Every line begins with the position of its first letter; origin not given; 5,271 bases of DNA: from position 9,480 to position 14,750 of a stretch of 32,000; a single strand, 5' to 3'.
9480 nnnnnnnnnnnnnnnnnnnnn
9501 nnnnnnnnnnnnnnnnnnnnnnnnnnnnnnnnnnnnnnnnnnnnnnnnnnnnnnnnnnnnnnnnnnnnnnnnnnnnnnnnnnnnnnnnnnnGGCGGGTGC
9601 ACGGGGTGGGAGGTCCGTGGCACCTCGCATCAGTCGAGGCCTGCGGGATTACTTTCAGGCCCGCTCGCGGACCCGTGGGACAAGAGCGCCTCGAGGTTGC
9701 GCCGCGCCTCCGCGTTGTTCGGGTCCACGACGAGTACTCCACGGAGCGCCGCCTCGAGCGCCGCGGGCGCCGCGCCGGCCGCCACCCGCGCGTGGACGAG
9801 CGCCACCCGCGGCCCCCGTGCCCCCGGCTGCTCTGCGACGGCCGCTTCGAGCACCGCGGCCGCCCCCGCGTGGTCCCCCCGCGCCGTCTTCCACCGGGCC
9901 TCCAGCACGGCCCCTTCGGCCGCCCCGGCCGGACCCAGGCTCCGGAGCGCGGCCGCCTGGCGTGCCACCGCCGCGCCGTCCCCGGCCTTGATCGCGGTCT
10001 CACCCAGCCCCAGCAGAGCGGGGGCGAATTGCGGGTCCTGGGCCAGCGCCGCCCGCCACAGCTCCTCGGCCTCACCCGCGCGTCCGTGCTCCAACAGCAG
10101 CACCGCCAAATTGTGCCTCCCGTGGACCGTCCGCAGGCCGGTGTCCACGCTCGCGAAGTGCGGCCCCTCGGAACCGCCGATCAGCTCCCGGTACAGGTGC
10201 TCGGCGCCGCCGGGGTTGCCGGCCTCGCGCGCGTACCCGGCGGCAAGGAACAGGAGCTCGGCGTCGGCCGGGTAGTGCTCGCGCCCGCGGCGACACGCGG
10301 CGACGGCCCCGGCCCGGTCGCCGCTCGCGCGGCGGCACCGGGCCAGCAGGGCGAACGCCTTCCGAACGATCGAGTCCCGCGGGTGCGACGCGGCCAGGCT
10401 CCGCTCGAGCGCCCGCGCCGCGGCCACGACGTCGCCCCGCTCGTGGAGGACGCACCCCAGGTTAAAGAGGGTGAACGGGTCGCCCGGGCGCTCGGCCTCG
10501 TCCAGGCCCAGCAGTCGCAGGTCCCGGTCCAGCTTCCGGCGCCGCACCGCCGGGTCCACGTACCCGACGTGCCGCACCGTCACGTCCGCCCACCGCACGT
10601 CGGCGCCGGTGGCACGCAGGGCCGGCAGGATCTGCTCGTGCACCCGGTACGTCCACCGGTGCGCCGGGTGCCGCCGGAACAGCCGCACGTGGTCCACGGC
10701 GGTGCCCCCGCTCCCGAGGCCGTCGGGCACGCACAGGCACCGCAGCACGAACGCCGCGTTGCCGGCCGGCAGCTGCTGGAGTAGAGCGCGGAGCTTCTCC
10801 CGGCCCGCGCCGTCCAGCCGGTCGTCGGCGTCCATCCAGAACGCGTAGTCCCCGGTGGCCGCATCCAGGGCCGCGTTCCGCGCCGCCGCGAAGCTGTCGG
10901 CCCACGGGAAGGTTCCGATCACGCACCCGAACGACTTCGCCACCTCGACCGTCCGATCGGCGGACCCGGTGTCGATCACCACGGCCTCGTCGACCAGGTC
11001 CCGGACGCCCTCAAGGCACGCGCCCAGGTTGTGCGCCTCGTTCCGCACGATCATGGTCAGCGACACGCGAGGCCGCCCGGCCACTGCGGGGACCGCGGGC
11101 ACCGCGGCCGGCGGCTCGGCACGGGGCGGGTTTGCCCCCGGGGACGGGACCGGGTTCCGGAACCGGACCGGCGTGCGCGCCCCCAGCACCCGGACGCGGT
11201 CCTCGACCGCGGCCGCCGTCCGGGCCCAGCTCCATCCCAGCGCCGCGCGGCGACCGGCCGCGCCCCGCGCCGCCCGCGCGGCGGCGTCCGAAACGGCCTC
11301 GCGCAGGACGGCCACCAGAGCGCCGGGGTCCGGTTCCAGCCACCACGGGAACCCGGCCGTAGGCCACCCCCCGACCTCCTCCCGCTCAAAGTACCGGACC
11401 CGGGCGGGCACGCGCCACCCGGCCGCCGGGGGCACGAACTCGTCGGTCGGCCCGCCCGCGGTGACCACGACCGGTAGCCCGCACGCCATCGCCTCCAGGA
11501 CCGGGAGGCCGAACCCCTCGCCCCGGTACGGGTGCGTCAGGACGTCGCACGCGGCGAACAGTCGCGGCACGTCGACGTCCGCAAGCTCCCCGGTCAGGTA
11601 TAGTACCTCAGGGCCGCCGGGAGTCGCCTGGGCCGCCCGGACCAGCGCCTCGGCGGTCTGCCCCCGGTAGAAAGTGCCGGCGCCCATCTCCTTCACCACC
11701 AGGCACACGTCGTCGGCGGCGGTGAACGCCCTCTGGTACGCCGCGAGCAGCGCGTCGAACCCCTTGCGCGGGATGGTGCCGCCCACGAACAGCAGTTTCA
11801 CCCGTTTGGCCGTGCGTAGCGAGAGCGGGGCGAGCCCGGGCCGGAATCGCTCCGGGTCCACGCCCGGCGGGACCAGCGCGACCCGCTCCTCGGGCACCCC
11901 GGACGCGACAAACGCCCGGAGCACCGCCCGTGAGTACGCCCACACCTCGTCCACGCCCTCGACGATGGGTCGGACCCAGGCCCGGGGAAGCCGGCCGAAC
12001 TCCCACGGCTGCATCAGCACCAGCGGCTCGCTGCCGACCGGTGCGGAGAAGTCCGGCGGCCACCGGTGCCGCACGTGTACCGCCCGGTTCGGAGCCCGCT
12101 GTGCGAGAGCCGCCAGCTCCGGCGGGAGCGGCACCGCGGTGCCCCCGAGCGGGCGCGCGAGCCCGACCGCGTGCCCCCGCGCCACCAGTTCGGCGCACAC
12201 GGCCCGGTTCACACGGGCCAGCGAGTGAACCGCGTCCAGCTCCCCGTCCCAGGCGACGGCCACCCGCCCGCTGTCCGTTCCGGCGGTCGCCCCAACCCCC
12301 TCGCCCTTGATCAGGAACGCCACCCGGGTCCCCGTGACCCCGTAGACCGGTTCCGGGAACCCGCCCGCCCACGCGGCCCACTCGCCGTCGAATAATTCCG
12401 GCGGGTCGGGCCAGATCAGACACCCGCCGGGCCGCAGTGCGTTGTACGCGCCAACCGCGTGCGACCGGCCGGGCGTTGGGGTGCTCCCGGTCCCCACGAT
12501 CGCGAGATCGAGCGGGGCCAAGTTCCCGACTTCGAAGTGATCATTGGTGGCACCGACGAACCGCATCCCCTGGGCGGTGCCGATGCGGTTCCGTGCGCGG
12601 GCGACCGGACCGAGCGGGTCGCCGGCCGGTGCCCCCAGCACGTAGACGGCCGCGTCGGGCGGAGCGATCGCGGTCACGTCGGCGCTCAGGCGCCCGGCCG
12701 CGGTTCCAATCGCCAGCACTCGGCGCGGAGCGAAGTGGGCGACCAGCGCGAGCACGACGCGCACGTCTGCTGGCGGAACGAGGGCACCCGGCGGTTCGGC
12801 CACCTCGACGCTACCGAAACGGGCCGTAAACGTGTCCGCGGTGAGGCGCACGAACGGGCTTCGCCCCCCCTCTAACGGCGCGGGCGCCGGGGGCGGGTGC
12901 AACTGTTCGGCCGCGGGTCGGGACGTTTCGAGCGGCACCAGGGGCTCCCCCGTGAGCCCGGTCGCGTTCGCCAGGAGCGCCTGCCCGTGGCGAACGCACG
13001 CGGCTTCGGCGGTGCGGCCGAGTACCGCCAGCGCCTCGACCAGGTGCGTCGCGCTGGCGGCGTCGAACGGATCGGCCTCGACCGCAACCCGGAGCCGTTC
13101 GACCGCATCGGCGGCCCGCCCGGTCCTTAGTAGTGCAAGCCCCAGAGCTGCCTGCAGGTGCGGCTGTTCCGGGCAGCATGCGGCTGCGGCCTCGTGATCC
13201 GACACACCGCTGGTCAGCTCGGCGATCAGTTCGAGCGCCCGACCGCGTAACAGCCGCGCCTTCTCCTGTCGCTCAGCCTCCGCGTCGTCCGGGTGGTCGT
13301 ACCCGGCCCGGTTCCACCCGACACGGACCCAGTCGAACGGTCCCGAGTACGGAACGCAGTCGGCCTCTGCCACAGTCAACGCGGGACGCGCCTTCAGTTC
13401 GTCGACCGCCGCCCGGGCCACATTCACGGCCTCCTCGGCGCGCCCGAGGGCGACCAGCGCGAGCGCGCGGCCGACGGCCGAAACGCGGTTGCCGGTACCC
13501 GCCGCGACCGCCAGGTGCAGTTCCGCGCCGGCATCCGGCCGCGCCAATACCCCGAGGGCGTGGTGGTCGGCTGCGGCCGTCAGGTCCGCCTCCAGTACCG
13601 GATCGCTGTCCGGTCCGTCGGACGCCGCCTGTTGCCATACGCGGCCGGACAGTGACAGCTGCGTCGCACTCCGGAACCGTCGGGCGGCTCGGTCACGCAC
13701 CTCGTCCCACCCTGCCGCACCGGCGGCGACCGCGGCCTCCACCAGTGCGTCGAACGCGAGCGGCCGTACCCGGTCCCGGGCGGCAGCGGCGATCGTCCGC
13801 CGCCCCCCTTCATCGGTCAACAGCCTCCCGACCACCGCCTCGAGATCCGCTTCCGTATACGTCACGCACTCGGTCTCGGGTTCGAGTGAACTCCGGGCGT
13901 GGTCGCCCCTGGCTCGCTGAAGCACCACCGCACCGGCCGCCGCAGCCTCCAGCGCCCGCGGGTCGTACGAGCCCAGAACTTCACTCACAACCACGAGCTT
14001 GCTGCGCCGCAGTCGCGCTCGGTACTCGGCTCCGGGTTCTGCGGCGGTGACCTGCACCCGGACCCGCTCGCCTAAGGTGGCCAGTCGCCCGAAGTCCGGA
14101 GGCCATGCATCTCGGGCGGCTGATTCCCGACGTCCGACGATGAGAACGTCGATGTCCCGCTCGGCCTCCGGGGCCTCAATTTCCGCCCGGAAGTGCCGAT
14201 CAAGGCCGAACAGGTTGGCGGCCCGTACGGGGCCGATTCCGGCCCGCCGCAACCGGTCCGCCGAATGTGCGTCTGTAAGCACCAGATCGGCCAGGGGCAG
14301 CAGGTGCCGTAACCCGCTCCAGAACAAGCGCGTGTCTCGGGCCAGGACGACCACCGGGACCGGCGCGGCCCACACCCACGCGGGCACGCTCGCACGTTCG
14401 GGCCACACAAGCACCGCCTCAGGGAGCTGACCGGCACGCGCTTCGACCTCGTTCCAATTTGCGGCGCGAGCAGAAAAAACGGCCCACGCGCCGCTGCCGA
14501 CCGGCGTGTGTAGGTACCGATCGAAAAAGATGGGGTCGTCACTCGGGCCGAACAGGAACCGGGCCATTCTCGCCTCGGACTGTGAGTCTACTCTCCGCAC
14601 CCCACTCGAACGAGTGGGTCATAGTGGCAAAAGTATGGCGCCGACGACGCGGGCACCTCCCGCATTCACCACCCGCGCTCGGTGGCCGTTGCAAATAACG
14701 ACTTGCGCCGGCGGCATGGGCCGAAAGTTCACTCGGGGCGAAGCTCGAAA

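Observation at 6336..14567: Uncharacterised glycosylation locus: TPR-GT41, TIGR03032/DUF4915 and a six-module fusion enzyme, placed back-to-back with the giant surface-protein gene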

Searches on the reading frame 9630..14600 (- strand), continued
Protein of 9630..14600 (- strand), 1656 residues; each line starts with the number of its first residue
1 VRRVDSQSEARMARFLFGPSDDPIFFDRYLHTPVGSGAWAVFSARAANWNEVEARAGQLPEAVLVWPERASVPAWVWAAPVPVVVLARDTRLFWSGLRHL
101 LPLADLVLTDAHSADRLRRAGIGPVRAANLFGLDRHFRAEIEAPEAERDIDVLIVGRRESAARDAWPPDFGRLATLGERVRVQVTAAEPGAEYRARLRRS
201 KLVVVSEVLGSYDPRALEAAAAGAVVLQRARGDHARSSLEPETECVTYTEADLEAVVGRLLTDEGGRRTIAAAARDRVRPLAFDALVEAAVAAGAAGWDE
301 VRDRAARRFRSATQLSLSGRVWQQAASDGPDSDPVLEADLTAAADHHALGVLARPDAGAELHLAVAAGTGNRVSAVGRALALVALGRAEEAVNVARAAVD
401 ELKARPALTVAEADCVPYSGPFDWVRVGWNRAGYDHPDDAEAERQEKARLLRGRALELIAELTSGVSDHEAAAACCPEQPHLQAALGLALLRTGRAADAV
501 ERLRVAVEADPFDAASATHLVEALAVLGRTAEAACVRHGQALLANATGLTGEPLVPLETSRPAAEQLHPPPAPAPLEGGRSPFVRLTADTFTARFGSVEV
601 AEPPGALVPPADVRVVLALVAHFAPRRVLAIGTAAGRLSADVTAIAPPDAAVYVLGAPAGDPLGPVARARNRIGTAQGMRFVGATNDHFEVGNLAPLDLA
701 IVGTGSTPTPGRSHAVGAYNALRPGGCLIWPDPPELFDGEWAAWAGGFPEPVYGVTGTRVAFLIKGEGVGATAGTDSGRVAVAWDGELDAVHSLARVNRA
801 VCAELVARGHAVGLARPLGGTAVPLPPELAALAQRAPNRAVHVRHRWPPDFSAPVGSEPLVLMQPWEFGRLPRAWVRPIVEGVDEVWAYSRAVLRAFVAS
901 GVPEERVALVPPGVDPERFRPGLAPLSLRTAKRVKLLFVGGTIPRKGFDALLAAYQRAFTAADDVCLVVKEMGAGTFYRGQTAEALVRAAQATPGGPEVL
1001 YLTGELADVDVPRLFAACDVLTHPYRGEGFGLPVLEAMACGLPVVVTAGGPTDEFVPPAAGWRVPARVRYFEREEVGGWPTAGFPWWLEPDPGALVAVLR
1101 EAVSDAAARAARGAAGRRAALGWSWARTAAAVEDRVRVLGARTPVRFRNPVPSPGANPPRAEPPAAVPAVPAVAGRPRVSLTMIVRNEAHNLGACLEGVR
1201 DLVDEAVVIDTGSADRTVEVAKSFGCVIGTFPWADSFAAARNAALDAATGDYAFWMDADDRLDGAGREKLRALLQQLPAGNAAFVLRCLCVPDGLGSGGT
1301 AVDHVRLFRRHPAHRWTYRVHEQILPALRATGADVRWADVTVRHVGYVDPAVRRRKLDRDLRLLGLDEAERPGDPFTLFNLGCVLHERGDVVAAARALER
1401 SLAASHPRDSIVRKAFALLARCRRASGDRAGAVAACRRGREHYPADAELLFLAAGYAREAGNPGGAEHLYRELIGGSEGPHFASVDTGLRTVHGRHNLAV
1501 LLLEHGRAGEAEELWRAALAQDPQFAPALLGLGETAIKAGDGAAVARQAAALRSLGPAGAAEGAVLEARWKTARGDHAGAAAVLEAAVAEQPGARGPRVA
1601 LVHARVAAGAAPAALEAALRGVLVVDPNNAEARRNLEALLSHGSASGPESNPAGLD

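Call 82: search_protein_families(library=pfam, proteins=[P0146], max_evalue=0.00001)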
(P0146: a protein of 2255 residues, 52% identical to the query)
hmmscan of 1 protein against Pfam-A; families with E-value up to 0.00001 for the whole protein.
P0146 (2255 aa): 21 families
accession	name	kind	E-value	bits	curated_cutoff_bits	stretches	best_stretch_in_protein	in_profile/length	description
PF07719.23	TPR_2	-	1.9e-64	208.9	27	1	178-210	1-33/34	Tetratricopeptide repeat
PF00515.34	TPR_1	-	1.9e-55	183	27.8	1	178-211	1-34/34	Tetratricopeptide repeat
PF13181.12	TPR_8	-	4.2e-52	170.3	25.7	0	178-209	1-32/34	Tetratricopeptide repeat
PF13844.12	Glyco_transf_41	-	2e-50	172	25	2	395-545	76-228/543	Glycosyl transferase family 41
PF13431.12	TPR_17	-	2e-43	143.5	24.4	0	166-199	1-34/34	Tetratricopeptide repeat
PF13428.12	TPR_14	-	1.7e-39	130.6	23.5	0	118-152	9-43/44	Tetratricopeptide repeat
PF13424.12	TPR_12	-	1.2e-37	128.4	30.1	2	146-208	5-75/77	Tetratricopeptide repeat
PF14559.12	TPR_19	-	1e-35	122.3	25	0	20-83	3-66/68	Tetratricopeptide repeat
PF13414.12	TPR_11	-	1.4e-31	108.4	26.8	2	155-192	5-42/42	TPR repeat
PF13432.12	TPR_16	-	4.9e-30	104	32.7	2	183-246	2-65/65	Tetratricopeptide repeat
PF13374.12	TPR_10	-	1.2e-25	89.1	27.5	0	182-208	6-32/42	Tetratricopeptide repeat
PF13176.12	TPR_7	-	7.3e-24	82.2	27.9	0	1975-2004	1-30/36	Tetratricopeptide repeat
PF13524.12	Glyco_trans_1_2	-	1.5e-20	74.1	25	1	959-1067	16-131/144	Glycosyl transferase-like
PF00535.33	Glycos_transf_2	-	1.4e-19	71.1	23.3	1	1779-1868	1-98/168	Glycosyl transferase family 2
PF13692.12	Glyco_trans_1_4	-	1.6e-19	71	27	1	1538-1670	2-126/142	Glycosyl transferases group 1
PF00534.26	Glycos_transf_1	-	2.7e-14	53.5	26.4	1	1536-1663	14-134/172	Glycosyl transferases group 1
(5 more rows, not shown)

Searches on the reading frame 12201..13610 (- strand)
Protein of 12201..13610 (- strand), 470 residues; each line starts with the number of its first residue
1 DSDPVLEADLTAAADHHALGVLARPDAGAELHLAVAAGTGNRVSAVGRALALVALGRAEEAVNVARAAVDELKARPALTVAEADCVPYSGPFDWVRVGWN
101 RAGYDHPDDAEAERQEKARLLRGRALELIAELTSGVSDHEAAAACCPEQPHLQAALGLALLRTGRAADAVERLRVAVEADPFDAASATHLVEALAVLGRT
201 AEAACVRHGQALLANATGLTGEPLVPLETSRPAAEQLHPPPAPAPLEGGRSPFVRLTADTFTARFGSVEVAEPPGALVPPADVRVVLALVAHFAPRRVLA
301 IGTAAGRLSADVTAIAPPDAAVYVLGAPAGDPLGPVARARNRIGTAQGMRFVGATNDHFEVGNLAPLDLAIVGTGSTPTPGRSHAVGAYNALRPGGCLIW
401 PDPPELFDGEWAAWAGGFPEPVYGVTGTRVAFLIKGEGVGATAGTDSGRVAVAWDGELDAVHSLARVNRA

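Call 79: search_protein_families(library=pfam, proteins=[window:12201-13610:-], max_evalue=1)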
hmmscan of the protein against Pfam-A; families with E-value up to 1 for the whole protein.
window:12201-13610:- (470 aa): 10 families
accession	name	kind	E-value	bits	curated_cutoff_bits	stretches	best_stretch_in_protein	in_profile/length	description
PF03704.23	BTAD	-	0.00075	20.3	22.1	1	110-204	25-116/146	Bacterial transcriptional activator domain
PF13432.12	TPR_16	-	0.0022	18.9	32.7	1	155-204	2-51/65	Tetratricopeptide repeat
PF13428.12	TPR_14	-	0.0037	18.2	23.5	2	150-190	1-41/44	Tetratricopeptide repeat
PF07719.23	TPR_2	-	0.017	15.7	27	0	154-181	5-32/34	Tetratricopeptide repeat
PF13431.12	TPR_17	-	0.027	15.2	24.4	0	141-170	4-33/34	Tetratricopeptide repeat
PF14561.12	TPR_20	-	0.029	15.1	25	1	136-203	8-77/90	Tetratricopeptide repeat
PF14559.12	TPR_19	-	0.051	14.3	25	2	160-203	1-44/68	Tetratricopeptide repeat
PF20308.4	TPR-S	-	0.14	13.2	27.6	1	140-200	10-60/102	Tetratricopeptide Repeats-Sensor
PF13181.12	TPR_8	-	0.19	12.4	25.7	0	48-69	7-28/34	Tetratricopeptide repeat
PF12968.13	DUF3856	-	0.4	11.1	27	0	45-75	102-133/143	Domain of Unknown Function (DUF3856)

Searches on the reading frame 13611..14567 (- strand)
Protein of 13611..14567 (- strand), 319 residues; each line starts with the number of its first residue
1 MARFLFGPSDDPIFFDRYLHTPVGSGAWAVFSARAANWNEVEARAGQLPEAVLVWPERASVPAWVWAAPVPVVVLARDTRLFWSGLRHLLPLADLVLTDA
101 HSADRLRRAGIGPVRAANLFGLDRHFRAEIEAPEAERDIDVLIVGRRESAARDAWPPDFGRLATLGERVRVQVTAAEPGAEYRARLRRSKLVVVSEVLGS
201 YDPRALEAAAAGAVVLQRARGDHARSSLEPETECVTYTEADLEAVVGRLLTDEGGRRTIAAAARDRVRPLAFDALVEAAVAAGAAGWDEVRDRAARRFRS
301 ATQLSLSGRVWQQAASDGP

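Call 79: search_protein_families(library=pfam, proteins=[window:13611-14567:-], max_evalue=1)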
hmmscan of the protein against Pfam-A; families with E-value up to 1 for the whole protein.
window:13611-14567:- (319 aa): 1 family
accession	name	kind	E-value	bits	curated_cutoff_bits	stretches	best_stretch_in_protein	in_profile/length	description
PF13524.12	Glyco_trans_1_2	-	2.7e-12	47.3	25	1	136-268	12-130/144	Glycosyl transferase-like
